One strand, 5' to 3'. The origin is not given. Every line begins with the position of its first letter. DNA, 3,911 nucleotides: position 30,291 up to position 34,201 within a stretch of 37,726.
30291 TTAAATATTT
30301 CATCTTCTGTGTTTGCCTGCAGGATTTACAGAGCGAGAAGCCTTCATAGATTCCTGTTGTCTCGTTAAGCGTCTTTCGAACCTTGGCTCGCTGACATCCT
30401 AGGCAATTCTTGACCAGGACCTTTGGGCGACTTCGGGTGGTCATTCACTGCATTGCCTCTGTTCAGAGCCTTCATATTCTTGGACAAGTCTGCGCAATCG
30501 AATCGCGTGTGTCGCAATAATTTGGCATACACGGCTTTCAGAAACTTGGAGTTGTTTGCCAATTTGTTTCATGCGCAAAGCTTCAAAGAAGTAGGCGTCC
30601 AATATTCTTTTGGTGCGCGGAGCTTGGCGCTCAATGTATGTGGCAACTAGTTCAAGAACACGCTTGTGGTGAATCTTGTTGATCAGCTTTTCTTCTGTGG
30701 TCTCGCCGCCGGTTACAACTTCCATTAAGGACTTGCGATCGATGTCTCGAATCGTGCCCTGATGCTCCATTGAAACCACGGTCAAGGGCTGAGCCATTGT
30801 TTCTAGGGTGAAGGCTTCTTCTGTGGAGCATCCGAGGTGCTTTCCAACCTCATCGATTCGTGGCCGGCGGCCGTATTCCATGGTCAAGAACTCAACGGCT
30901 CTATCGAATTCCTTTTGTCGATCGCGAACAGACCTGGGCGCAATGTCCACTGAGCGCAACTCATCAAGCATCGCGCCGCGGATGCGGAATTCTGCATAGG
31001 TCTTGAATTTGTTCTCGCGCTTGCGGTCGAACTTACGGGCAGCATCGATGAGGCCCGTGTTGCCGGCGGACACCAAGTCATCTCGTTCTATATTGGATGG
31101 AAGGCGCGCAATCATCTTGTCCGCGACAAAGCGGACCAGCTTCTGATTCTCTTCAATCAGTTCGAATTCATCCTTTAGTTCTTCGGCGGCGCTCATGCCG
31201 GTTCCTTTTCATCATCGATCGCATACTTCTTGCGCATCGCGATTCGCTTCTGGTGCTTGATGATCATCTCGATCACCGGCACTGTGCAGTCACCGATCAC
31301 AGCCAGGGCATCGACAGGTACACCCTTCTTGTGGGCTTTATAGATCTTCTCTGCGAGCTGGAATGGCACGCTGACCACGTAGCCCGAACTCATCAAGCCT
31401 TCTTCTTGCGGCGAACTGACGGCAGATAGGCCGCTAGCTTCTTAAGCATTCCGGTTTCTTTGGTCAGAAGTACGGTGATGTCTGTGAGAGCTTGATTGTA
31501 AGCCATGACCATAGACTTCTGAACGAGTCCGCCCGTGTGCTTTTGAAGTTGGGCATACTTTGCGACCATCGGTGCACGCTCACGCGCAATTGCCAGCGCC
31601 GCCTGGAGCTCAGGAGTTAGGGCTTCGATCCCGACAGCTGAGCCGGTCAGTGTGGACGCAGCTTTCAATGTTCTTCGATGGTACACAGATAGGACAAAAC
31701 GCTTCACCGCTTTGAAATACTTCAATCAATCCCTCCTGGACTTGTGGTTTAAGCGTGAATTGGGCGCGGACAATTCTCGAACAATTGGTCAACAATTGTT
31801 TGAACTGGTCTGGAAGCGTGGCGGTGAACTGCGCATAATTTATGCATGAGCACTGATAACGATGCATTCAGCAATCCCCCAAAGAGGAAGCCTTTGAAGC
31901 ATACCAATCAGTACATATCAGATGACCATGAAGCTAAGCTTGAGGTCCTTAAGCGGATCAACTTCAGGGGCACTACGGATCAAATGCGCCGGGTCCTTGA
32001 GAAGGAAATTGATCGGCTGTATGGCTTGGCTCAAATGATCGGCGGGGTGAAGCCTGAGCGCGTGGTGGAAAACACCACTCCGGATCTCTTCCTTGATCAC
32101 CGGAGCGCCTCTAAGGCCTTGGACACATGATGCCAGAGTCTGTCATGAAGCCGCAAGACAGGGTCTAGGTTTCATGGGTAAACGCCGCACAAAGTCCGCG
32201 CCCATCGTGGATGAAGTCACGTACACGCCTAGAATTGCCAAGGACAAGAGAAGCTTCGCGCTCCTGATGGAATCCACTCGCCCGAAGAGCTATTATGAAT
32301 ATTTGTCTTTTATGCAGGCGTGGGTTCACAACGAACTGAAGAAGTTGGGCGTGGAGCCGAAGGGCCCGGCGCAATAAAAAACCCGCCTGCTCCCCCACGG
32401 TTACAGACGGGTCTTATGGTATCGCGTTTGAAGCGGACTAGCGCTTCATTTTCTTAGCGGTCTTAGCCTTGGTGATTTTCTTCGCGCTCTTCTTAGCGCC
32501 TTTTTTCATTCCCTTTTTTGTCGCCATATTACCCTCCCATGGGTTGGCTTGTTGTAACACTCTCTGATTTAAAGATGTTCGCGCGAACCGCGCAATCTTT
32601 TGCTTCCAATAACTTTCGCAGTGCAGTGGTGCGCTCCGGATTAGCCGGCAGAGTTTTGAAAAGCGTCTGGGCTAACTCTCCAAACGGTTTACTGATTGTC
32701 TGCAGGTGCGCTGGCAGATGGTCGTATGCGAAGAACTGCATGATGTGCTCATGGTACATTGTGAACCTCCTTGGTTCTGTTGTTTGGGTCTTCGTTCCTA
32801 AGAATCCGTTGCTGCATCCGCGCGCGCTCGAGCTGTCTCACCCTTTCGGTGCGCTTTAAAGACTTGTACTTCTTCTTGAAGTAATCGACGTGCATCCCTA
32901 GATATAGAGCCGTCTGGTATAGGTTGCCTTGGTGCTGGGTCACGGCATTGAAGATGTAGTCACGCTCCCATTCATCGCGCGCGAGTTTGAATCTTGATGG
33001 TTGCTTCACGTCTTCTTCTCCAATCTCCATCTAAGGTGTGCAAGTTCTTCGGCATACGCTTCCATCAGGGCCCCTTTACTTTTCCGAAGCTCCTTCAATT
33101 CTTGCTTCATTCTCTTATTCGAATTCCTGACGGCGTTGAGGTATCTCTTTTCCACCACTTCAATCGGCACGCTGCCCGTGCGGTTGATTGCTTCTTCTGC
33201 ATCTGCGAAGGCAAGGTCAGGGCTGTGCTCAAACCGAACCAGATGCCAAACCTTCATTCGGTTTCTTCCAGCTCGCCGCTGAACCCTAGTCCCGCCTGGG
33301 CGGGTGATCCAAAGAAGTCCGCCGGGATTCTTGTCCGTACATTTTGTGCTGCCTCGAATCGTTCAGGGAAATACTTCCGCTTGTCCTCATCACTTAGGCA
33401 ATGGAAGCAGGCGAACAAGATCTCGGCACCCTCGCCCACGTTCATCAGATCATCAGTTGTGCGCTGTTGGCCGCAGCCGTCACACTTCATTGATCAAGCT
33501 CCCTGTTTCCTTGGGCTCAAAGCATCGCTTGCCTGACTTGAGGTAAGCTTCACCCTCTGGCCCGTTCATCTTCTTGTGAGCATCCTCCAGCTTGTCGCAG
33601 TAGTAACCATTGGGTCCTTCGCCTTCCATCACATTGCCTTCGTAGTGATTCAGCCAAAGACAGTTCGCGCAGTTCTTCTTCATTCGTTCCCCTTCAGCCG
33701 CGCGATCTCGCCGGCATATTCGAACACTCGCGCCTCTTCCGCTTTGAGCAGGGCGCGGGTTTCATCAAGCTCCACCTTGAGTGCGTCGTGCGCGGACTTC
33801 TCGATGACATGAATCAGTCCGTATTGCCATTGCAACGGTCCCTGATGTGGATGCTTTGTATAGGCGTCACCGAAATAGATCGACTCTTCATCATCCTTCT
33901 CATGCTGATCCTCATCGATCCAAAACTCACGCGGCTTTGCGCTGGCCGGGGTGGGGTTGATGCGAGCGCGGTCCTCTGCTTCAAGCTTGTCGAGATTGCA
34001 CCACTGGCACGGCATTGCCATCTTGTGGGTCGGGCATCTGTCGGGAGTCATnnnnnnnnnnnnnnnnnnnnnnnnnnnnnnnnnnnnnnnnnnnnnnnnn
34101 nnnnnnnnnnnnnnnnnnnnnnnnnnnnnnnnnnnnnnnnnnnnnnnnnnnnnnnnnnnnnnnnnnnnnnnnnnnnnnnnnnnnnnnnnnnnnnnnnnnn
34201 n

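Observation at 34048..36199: Phage-borne minimal beta-glycan synthase module: BcsA-like GT2 without PilZ, a small exported barrel-like protein and a 79-aa partner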

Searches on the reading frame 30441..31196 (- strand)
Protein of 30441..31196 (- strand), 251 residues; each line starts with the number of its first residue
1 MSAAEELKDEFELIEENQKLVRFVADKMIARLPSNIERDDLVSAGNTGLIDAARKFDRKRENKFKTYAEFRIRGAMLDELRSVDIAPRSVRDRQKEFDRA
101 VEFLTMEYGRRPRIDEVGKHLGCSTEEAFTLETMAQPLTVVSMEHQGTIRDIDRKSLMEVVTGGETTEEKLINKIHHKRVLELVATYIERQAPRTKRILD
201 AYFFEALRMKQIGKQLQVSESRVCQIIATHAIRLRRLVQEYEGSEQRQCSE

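Call 6: search_protein_families(library=phrogs, proteins=[window:30441-31196:-], max_evalue=0.001)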
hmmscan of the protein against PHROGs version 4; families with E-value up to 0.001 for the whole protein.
window:30441-31196:- (251 aa): 2 families
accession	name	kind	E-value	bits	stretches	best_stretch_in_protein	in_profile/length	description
phrog_351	-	transcription regulation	6e-29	102.2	1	10-242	505-730/928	RNA polymerase sigma factor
phrog_248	-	transcription regulation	0.00035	21.7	1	163-223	62-122/161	transcriptional activator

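Call 74: search_protein_families(library=pfam, proteins=[window:30441-31196:-], max_evalue=0.01)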
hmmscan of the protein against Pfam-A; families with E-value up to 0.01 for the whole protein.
window:30441-31196:- (251 aa): 3 families
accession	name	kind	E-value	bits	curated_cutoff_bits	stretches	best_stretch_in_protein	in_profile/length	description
PF04542.20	Sigma70_r2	-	2.9e-14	53.1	24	1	13-82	1-67/71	Sigma-70 region 2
PF04545.22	Sigma70_r4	-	1.5e-08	34.5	24.1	1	193-228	7-42/50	Sigma-70, region 4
PF04539.22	Sigma70_r3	-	0.0011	19.4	25.3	1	99-146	8-55/78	Sigma-70 region 3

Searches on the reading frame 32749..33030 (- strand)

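Call 74: search_protein_families(library=pfam, proteins=[window:32749-33030:-], max_evalue=0.01)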
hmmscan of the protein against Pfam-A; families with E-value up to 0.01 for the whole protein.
window:32749-33030:- (93 aa): 1 family
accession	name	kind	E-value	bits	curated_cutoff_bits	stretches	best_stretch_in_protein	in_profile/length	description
PF02954.25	HTH_8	-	0.0049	17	22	0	19-47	3-31/42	Bacterial regulatory protein, Fis family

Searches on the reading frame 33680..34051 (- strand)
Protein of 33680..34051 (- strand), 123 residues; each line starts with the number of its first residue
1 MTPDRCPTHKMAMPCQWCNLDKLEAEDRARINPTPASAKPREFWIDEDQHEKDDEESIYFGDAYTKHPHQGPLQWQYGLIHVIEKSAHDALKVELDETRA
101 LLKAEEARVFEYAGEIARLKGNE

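Call 3: search_protein_families(library=pfam, proteins=[window:33680-34051:-], max_evalue=0.1)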
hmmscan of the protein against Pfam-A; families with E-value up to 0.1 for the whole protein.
window:33680-34051:- (123 aa): 0 families

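Call 7: search_protein_families(library=phrogs, proteins=[window:33680-34051:-], max_evalue=0.01)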
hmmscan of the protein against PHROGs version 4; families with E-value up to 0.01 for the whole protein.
window:33680-34051:- (123 aa): 0 families

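Call 73: search_protein_families(library=padloc, proteins=[window:33680-34051:-], max_evalue=0.01)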
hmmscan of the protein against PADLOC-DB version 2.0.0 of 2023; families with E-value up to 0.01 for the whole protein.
window:33680-34051:- (123 aa): 0 families
